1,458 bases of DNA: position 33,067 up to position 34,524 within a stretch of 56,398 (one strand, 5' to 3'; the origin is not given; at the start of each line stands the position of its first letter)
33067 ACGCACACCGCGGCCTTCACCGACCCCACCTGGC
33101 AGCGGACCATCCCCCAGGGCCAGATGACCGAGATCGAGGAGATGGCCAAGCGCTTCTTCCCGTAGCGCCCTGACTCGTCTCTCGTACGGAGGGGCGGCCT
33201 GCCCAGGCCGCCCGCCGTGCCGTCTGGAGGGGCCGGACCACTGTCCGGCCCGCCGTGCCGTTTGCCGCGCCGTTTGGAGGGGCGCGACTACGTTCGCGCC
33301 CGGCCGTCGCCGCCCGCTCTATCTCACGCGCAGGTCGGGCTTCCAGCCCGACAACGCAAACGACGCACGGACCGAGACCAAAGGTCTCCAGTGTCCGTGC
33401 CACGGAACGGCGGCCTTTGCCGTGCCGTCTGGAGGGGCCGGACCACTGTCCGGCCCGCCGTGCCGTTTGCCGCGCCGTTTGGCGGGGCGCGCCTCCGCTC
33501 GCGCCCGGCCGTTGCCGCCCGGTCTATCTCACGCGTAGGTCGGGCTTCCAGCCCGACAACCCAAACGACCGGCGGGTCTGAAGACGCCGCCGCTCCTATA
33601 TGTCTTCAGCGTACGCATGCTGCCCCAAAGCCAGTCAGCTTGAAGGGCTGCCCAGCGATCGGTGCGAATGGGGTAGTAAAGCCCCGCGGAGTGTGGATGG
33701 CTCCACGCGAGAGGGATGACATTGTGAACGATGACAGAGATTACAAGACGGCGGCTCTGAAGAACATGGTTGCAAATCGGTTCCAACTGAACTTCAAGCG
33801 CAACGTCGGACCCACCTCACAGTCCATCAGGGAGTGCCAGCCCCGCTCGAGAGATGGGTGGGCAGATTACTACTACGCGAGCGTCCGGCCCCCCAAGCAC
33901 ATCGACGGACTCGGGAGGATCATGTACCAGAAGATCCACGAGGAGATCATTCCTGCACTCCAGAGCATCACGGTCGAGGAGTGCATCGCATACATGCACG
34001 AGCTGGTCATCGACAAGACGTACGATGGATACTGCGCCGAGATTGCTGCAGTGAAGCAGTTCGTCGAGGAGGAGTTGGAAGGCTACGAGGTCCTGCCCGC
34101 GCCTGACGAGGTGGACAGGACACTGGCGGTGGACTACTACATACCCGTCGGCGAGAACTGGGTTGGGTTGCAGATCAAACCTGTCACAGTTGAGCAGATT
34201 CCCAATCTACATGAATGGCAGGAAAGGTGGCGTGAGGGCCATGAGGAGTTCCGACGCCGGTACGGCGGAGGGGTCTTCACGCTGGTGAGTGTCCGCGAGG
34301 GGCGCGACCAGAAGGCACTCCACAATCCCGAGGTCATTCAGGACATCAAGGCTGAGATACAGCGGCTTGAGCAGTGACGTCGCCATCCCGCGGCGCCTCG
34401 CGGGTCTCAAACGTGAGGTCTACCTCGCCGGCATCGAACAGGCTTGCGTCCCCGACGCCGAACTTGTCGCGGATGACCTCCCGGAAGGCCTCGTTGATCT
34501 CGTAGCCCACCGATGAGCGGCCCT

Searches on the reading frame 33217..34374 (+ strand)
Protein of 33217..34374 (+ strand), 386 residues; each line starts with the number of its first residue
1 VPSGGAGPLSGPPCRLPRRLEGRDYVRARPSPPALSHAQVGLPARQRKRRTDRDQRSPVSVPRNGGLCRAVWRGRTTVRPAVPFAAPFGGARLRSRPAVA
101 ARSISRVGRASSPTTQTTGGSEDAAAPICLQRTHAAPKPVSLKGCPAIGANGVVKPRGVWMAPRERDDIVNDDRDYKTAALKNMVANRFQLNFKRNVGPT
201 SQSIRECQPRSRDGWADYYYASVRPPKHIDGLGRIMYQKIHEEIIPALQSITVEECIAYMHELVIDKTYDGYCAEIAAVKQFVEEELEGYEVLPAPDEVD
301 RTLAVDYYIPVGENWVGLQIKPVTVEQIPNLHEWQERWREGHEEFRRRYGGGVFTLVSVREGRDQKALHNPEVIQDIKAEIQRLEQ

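Call 39: search_protein_families(library=pfam, proteins=[window:33217-34374:+], max_evalue=0.001)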
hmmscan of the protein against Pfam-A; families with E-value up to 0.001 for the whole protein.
window:33217-34374:+ (386 aa): 1 family
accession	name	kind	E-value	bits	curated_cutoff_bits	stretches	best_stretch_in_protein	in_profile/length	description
PF09568.16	RE_MjaI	-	2.8e-30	105.8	22.7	1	182-336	4-149/164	MjaI restriction endonuclease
